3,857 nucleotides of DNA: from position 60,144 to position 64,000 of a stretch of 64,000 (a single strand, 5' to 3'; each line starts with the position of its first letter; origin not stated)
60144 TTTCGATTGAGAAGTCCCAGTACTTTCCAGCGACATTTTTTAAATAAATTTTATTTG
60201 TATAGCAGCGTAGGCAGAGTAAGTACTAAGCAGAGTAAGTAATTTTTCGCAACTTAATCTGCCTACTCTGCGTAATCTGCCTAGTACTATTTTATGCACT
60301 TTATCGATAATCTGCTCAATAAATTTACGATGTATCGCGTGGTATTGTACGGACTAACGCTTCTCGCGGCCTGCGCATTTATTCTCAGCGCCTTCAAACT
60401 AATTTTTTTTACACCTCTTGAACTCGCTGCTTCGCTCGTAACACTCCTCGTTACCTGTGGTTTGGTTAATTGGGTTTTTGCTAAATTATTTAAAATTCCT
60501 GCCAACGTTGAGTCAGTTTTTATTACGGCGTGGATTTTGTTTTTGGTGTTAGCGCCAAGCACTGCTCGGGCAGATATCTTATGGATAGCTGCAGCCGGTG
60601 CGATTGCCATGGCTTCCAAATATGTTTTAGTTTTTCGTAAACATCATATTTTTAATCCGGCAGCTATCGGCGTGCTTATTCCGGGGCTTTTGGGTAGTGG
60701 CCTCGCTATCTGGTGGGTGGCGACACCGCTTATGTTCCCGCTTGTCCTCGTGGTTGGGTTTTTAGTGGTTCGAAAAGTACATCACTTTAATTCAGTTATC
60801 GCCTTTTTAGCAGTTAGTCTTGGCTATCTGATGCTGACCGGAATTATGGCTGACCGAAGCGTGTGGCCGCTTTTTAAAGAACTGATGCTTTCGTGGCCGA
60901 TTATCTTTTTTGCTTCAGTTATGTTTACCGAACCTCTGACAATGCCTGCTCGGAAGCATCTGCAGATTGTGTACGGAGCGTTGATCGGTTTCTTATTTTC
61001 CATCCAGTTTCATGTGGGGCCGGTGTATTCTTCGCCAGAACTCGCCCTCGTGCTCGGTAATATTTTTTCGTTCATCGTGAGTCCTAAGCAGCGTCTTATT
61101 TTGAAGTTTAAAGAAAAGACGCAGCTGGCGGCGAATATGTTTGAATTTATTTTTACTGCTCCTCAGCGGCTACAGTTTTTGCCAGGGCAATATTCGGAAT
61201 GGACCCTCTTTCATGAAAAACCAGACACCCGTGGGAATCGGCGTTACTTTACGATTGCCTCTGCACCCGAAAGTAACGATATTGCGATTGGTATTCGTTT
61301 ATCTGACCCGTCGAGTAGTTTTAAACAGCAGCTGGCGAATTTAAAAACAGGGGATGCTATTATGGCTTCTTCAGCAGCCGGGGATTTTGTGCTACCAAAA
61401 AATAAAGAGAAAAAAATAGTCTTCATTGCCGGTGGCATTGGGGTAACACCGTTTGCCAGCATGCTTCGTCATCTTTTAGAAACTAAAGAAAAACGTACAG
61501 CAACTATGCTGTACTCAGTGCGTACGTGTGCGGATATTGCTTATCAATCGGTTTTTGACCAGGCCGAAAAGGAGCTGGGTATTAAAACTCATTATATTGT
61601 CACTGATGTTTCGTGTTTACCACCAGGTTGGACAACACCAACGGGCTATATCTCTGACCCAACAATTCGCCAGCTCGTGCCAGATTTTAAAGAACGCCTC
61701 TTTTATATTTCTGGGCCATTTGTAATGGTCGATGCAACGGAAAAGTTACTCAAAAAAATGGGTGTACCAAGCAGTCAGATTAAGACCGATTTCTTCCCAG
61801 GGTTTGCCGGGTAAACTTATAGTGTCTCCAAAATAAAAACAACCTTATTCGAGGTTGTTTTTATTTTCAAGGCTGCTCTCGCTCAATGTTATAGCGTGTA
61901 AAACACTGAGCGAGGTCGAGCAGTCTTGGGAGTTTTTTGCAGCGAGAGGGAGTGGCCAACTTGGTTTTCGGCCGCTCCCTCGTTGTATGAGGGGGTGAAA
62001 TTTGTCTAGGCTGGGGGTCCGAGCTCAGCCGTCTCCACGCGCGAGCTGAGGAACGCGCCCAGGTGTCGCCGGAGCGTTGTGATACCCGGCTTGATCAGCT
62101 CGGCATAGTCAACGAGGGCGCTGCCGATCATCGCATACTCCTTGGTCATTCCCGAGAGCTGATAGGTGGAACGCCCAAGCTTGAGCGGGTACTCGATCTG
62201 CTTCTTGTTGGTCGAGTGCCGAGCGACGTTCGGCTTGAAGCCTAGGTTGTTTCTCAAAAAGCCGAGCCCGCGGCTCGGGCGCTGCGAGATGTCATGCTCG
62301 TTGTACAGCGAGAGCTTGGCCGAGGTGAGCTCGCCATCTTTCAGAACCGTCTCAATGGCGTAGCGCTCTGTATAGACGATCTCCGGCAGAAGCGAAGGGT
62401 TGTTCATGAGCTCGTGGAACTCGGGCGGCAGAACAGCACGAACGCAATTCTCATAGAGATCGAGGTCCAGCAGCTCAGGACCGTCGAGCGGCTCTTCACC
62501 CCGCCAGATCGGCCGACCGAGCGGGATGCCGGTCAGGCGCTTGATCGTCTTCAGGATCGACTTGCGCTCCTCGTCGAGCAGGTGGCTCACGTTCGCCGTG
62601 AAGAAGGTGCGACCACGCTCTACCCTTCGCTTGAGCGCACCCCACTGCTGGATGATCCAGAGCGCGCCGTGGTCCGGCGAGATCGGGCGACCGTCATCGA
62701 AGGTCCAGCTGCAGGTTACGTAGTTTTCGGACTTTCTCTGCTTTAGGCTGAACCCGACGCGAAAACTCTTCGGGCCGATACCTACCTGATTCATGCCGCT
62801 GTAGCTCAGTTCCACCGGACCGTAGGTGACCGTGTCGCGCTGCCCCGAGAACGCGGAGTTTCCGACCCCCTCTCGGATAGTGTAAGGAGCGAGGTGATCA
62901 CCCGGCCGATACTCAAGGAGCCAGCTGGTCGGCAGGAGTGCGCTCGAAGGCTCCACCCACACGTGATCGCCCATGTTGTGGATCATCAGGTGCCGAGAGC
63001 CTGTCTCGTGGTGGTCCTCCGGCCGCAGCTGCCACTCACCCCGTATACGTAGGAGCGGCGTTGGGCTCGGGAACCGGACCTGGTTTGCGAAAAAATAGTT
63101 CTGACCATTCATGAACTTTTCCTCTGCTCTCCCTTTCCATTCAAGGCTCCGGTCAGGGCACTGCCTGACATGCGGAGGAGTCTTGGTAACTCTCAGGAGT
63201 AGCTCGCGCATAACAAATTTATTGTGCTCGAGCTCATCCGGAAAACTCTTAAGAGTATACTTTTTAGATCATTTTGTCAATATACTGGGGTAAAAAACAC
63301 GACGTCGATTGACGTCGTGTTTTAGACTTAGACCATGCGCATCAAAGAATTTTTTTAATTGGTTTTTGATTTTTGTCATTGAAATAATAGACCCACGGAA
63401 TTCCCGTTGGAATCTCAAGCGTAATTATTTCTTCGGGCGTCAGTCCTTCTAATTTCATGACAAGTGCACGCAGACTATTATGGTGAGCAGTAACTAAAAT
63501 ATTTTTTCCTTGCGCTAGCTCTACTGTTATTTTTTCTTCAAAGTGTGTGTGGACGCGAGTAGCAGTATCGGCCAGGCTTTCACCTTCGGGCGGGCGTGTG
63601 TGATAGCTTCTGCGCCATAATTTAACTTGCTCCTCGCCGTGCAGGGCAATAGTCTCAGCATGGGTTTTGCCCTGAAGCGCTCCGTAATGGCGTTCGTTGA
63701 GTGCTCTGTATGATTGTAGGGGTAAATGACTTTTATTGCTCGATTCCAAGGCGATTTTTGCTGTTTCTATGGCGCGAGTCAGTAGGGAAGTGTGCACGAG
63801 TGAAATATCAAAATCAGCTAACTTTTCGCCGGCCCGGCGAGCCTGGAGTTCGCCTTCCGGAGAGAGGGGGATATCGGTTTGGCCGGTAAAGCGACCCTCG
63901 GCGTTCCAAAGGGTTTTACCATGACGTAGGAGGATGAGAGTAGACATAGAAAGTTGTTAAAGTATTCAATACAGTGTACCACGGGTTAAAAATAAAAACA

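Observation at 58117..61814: Candidate extracytoplasmic flavin-based electron-transfer module: msrA, FMN-binding lipoprotein, ApbE flavin transferase and a polytopic-membrane/FNR fusion oxidoreductase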

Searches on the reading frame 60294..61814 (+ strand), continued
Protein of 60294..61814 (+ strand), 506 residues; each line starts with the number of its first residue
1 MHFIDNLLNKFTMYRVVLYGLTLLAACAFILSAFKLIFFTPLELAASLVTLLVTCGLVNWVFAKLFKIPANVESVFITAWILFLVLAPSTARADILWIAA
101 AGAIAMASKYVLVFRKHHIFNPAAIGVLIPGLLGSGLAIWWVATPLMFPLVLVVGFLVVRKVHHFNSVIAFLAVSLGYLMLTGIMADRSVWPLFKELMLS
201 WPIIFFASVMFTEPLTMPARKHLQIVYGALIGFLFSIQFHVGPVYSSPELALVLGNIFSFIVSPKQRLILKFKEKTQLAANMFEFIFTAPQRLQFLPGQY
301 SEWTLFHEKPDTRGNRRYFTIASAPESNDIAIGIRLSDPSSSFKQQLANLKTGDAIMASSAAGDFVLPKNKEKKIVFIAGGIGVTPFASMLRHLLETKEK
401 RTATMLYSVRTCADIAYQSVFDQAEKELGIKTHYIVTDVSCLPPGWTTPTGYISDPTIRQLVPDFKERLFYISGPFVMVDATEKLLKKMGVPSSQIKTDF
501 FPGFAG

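Call 16: find_related_loci(query=A1, collection=genome_contigs, flank=6000)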
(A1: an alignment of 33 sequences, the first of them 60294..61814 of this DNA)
Query A1 (506 aa) in genome_contigs; peptide patterns used: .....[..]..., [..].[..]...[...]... (x = any residue, [..] = any of these).
600 stretches matched a pattern (row limit reached: there are more); 477 encode a relative of the query (tblastn E <= 1e-3); the best 80 are kept; 80 distinct loci.
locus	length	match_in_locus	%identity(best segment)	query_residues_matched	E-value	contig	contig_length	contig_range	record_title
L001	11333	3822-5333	48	1-504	2e-155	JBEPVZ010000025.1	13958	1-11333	MAG: Candidatus Daviesbacteria bacterium isolate 22E.vamb.044 NODE_3802_length_13958_cov_6.964900, whole genome shotgun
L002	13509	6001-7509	47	1-503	1e-155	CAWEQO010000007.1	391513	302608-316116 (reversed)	MAG: uncultured Chloroflexia bacterium isolate MFD01721.bin.2.179 genome assembly, contig: contig_17949, whole genome sh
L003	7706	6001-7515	46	1-504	2e-154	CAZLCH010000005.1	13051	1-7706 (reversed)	MAG TPA_asm: uncultured Gammaproteobacteria bacterium isolate SRP173033_co3_113 genome assembly, contig: NODE_6316_lengt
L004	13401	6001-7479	49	1-504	4e-154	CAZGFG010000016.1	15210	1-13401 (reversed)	MAG TPA_asm: uncultured Gammaproteobacteria bacterium isolate binchicken_co125_1135 genome assembly, contig: NODE_7891_l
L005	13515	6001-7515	48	4-504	4e-153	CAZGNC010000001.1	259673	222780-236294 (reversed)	MAG TPA_asm: uncultured Candidatus Saccharibacteria bacterium isolate SRP292972_co1_17 genome assembly, contig: NODE_62_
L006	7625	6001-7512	48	2-505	1e-152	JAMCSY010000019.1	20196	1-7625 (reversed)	MAG: Patescibacteria group bacterium isolate FK_Sedi_A_Bin.193 NODE_6037_length_20196_cov_13.1712, whole genome shotgun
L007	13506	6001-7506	47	4-505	2e-151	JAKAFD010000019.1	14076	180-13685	MAG: bacterium isolate WY1.bin77 NODE_6724_length_14076_cov_3.143093, whole genome shotgun sequence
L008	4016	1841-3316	48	1-505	3e-153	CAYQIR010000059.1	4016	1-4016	MAG TPA_asm: uncultured Candidatus Saccharibacteria bacterium isolate binchicken_co38_1169 genome assembly, contig: NODE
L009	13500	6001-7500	46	4-503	1e-148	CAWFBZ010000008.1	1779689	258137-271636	MAG: uncultured Chloroflexia bacterium isolate MFD02416.bin.2.106 genome assembly, contig: contig_15582, whole genome sh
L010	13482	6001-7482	47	1-505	1e-147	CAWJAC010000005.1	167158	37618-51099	MAG: Candidatus Zambryskibacteria bacterium isolate MFD03726.bin.2.15 genome assembly, contig: contig_71664, whole genom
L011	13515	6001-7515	46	1-505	3e-146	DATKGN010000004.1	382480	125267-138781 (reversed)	MAG TPA_asm: Patescibacteria group bacterium isolate SMAG_U14552 k141_31954, whole genome shotgun sequence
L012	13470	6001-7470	45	4-504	9e-146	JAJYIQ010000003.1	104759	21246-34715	MAG: bacterium isolate DBS2-1.bin128 NODE_321_length_104759_cov_14.657093, whole genome shotgun sequence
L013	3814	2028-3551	45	1-505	2e-150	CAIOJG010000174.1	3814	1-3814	MAG: Candidatus Magasanikbacteria bacterium isolate AM_bin-3693 genome assembly, contig: bin-3693:174/190, whole genome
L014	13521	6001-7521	47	2-505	2e-145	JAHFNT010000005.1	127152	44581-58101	MAG: Candidatus Nomurabacteria bacterium isolate nzgw487 NODE_108_length_127153_cov_5.038156, whole genome shotgun seque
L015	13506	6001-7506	46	1-504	2e-144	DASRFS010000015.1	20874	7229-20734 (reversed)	MAG TPA_asm: Patescibacteria group bacterium isolate SMAG_U10038 k141_1689002, whole genome shotgun sequence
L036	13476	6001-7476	46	4-504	1e-131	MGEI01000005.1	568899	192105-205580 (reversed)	MAG: Candidatus Uhrbacteria bacterium RIFCSPLOWO2_01_FULL_47_17 rifcsplowo2_01_scaffold_74, whole genome shotgun sequenc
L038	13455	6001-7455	41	1-505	1e-128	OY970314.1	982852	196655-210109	MAG: Candidatus Woesebacteria bacterium isolate MFD01299.bin.c.5 genome assembly, chromosome: 1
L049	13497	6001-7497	45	4-505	2e-124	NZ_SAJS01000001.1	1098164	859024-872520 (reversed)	MAG: Mesorhizobium sp. isolate N.Ca.ET.125.02.1 NODE_1_length_1098164_cov_53.696079, whole genome shotgun sequence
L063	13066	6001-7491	39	1-504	9e-103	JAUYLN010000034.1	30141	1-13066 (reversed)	MAG: bacterium isolate C24_metabat.bin.36 C24_k141_539524, whole genome shotgun sequence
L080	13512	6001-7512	46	1-504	1e-137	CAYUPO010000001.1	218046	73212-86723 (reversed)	MAG TPA_asm: uncultured Gammaproteobacteria bacterium isolate SRP286056_co1_297 genome assembly, contig: NODE_22_length_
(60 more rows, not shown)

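Call 31: find_encoding_contigs(protein=P0001, flank=3000, max_places=3)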
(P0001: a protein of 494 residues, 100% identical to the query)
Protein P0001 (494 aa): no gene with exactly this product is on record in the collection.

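Call 33: list_cluster_members(proteins=[P0001, P0002, P0004])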
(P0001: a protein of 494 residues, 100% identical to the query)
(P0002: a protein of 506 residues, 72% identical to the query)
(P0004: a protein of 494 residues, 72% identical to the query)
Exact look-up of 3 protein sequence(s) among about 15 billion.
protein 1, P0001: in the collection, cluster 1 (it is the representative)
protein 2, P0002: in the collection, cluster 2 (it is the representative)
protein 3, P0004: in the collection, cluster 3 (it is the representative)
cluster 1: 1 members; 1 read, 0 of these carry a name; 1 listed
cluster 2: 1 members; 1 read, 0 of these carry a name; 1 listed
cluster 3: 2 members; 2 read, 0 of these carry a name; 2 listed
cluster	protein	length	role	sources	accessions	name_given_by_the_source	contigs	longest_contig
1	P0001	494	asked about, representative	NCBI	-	-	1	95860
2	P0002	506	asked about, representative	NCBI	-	-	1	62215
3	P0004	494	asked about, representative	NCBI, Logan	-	-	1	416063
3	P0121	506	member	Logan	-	-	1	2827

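Call 50: predict_structure(alignment_id=A1)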
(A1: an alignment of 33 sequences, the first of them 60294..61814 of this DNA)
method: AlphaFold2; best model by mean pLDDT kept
length: 506 residues; sequences in the alignment: 33
mean_pLDDT: 88.1   pTM: 0.78
mean pLDDT of the five models: 88.1, 86.8, 86.0, 85.0, 83.3
residues with pLDDT >= 90: 268; 70-90: 222; 50-70: 12; < 50: 4
segments of 3 or more residues with pLDDT < 50: 503-506
pLDDT, mean of each block of 10 residues (from residue 1): 73 86 95 92 96 95 82 89 95 95 93 78 92 88 89 91 88 92 88 80 87 81 91 87 80 91 78 93 90 84 82 80 90 85 89 86 85 95 92 95 94 92 96 91 84 92 95 87 95 87 46
secondary structure, 60 per line:
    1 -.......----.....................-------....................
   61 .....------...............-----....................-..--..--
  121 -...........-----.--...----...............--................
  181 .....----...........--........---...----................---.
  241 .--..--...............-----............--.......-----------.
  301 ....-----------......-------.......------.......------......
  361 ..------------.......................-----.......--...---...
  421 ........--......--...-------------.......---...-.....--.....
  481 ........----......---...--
elements in order: H2-8 H13-33 H41-65 H72-85 H92-111 H122-132 H148-162 H165-185 H190-200 H203-210 H221-236 H248-262 E268-279 E282-288 E300-304 E316-321 E329-335 H342-348 E355-362 E375-380 H381-397 E403-409 H418-428 E431-436 H455-461 E469-473 H476-488 E496-498
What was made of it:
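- Checked: The AlphaFold2 model shows about 10 membrane helices or half-helices, not 7-8 (call 50).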

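Call 52: fold_search(model_id=the predicted structure, library=pdb)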
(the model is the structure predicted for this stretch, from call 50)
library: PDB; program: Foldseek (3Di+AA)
matches with E <= 10: 1325; with E <= 0.001: 328
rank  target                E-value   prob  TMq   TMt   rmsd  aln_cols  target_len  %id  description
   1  1gvh                  2.8e-17  1.00  0.45  0.56  15.2       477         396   14  The X-ray structure of ferric Escherichia coli flavohemoglobin reveals an unespected geometry of the distal heme pocket (released 2002-08-06)
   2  5ogx                  2.0e-16  1.00  0.42  0.63   2.4       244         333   23  Crystal structure of Amycolatopsis cytochrome P450 reductase GcoB. (released 2018-07-04)
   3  6o0a                  2.4e-16  1.00  0.43  0.56  10.7       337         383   19  Crystal structure of flavohemoglobin from Malassezia yamatoensis with bound FAD and heme determined by iron SAD phasing (released 2019-03-06)
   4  4wqm                  2.6e-16  1.00  0.39  0.58   3.7       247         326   25  Structure of the toluene 4-monooxygenase NADH oxidoreductase T4moF, K270S K271S variant (released 2015-09-09)
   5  4eh1_B                3.8e-16  1.00  0.41  0.83   3.1       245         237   21  Crystal Structure of the Flavohem-like-FAD/NAD Binding Domain of Nitric Oxide Dioxygenase from Vibrio cholerae O1 biov (released 2012-04-25)
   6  7qty                  4.7e-16  1.00  0.42  0.74   3.4       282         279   23  X-ray structure of FAD domain of NqrF of Klebsiella pneumoniae (released 2022-02-09)
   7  8qt6                  5.0e-16  1.00  0.40  0.50  15.0       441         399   17  Cryo-EM structure of Streptococcus pneumoniae NADPH oxidase (released 2024-07-24)
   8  4eh1_A                7.6e-16  1.00  0.41  0.83   2.9       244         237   21  Crystal Structure of the Flavohem-like-FAD/NAD Binding Domain of Nitric Oxide Dioxygenase from Vibrio cholerae O1 biov (released 2012-04-25)
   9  8qta                  9.4e-16  1.00  0.39  0.49  17.8       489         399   16  Cryo-EM structure of Streptococcus pneumoniae NADPH oxidase F397A mutant in complex with NADPH (released 2024-07-24)
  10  7qu3                  1.8e-15  1.00  0.41  0.72   5.7       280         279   22  X-ray structure of FAD domain of NqrF of Pseudomonas aeruginosa (released 2022-02-09)
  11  7qu5                  2.2e-15  1.00  0.42  0.73   5.7       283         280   23  X-ray structure of FAD domain of NqrF of Pseudomonas aeruginosa (released 2022-02-09)
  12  2r6h_C                3.0e-15  1.00  0.41  0.70   5.1       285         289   21  Crystal structure of the domain comprising the NAD binding and the FAD binding regions of the NADH:ubiquinone oxidored (released 2007-09-11)
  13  7c3a_C                3.4e-15  1.00  0.40  0.60   3.5       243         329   23  Ferredoxin reductase in carbazole 1,9a-dioxygenase (released 2021-05-26)
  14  8ad4_A                3.9e-15  1.00  0.41  0.71   5.2       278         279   21  X-ray structure of NqrF(129-408)of Vibrio cholerae in complex with NADH (released 2023-07-12)
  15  8a1t_F                4.6e-15  1.00  0.42  0.52   5.1       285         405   22  Sodium pumping NADH-quinone oxidoreductase (released 2023-06-14)
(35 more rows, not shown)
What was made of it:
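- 61098..61814 (+): NqrF-like FAD/NAD(P)H-binding (FNR-type) cytoplasmic domain of the fusion protein (residues about 269-506). It has no 2Fe-2S ferredoxin domain. Foldseek gives E as low as 2.8e-17 to FNR-family structures including NqrF (call 52).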

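Call 68: search_protein_families(library=pfam, proteins=[L080:7561-8241:+, L080:8241-9305:+, L038:482-1804:+, L049:3492-4241:-, L038:4180-4626:+, L063:10370-11440:+, L036:1824-4340:+], max_evalue=0.001)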
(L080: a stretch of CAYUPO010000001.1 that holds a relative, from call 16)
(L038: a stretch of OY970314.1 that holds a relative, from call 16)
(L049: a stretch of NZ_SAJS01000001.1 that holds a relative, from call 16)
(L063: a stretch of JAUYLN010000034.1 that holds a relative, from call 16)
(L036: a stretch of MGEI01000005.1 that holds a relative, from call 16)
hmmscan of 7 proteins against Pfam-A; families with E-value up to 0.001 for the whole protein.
L080:7561-8241:+ (226 aa): 2 families
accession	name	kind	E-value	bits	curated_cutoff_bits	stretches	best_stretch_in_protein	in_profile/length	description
PF00072.30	Response_reg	-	1.3e-30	106.2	30.2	1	4-113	2-111/111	Response regulator receiver domain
PF00486.34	Trans_reg_C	-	1.8e-26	92.5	26.2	1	146-222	2-77/77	Transcriptional regulatory protein, C terminal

L080:8241-9305:+ (354 aa): 4 families
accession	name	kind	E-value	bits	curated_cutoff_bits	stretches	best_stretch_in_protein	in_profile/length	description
PF02518.31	HATPase_c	-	1.9e-25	89.9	26.4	1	243-351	5-110/111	Histidine kinase-, DNA gyrase B-, and HSP90-like ATPase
PF00512.31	HisKA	-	1.8e-12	47.6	26.9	1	128-192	1-63/66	His Kinase A (phospho-acceptor) domain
PF14501.12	HATPase_c_5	-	6.5e-06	26.4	22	1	244-340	6-94/102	GHKL domain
PF13589.12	HATPase_c_3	-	0.00011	22.6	25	1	248-326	7-90/137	Histidine kinase-, DNA gyrase B-, and HSP90-like ATPase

L038:482-1804:+ (440 aa): 4 families
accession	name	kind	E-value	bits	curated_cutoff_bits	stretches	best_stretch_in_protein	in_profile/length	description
PF16576.10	HlyD_D23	-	1.1e-11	44.9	30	1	83-333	18-214/214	Barrel-sandwich domain of CusB or HlyD membrane-fusion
PF13437.12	HlyD_3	-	2.7e-08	34.9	22.2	1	217-329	1-105/106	HlyD family secretion protein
PF12700.13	HlyD_2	-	3.3e-07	29.8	25.1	1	29-124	10-103/416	HlyD family secretion protein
PF13533.13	Biotin_lipoyl_2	-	2.2e-06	27.8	29.8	1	86-115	2-31/32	Biotin-lipoyl like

L049:3492-4241:- (249 aa): 1 family
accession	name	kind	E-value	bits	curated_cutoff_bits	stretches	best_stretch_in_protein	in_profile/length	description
PF01988.24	VIT1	-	4.5e-68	229.7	28.1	1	35-242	1-213/214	VIT family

L038:4180-4626:+ (148 aa): 1 family
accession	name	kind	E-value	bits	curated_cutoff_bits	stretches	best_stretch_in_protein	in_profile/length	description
PF18914.6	DUF5666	-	1.4e-05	25.7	27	1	66-131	2-60/60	Domain of unknown function (DUF5666)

L063:10370-11440:+ (356 aa): 10 families
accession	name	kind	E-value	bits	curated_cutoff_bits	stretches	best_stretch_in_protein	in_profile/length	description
PF00326.27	Peptidase_S9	-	1.7e-20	73.9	22.6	1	147-354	6-212/213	Prolyl oligopeptidase family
PF12146.15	Hydrolase_4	-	1.5e-15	57.6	27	1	148-244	24-115/239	Serine aminopeptidase, S33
PF00561.26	Abhydrolase_1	-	1.9e-12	47.9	25.8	1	149-263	21-129/245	alpha/beta hydrolase fold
PF01738.24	DLH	-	3.6e-12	46.8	21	1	149-334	35-189/217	Dienelactone hydrolase family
PF20434.5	BD-FAE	-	1e-08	35.4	26.8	1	149-314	41-215/215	BD-FAE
PF02230.22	Abhydrolase_2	-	1.5e-05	25.4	23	0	282-335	154-203/217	Phospholipase/Carboxylesterase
PF02129.25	Peptidase_S15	-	5.7e-05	23.4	23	0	111-242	9-132/262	X-Pro dipeptidyl-peptidase (S15 family)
PF12697.13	Abhydrolase_6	-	6.1e-05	24.2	26.3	1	149-251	21-101/217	Alpha/beta hydrolase family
PF12740.14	PETase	-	0.00012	22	28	1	151-242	77-161/263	PET hydrolase-like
PF07859.19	Abhydrolase_3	-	0.00079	19.7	25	0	184-265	49-143/210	alpha/beta hydrolase fold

L036:1824-4340:+ (838 aa): 5 families
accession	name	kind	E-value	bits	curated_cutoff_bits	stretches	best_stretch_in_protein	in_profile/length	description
PF00122.25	E1-E2_ATPase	-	3.5e-44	150.9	28.1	1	117-301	4-180/181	E1-E2 ATPase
PF00689.26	Cation_ATPase_C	-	6.3e-25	88.4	27.3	1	667-830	1-174/175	Cation transporting ATPase, C-terminus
PF00690.31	Cation_ATPase_N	-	1.6e-15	56.9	20.4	1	9-75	2-69/69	Cation transporter/ATPase, N-terminus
PF00702.32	Hydrolase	-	4.5e-09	37.4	26.4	1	318-598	1-191/191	haloacid dehalogenase-like hydrolase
PF13246.12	Cation_ATPase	-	5.7e-09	36.3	21.7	1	381-426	44-91/91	Cation transport ATPase (P-type)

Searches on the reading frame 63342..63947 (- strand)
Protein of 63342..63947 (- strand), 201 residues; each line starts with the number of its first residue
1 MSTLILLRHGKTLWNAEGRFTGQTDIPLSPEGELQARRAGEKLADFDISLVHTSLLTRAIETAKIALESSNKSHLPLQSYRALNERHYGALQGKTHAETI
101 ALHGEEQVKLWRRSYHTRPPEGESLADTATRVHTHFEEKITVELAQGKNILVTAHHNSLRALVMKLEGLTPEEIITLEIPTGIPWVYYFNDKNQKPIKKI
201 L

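Call 49: search_protein_families(library=pfam, proteins=[window:63342-63947:-], max_evalue=0.0001)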
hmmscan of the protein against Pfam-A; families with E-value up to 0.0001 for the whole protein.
window:63342-63947:- (201 aa): 1 family
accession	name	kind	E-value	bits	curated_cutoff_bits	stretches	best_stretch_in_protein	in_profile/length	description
PF00300.27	His_Phos_1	-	1.8e-45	155.4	21.7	1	4-181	1-173/194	Histidine phosphatase superfamily (branch 1)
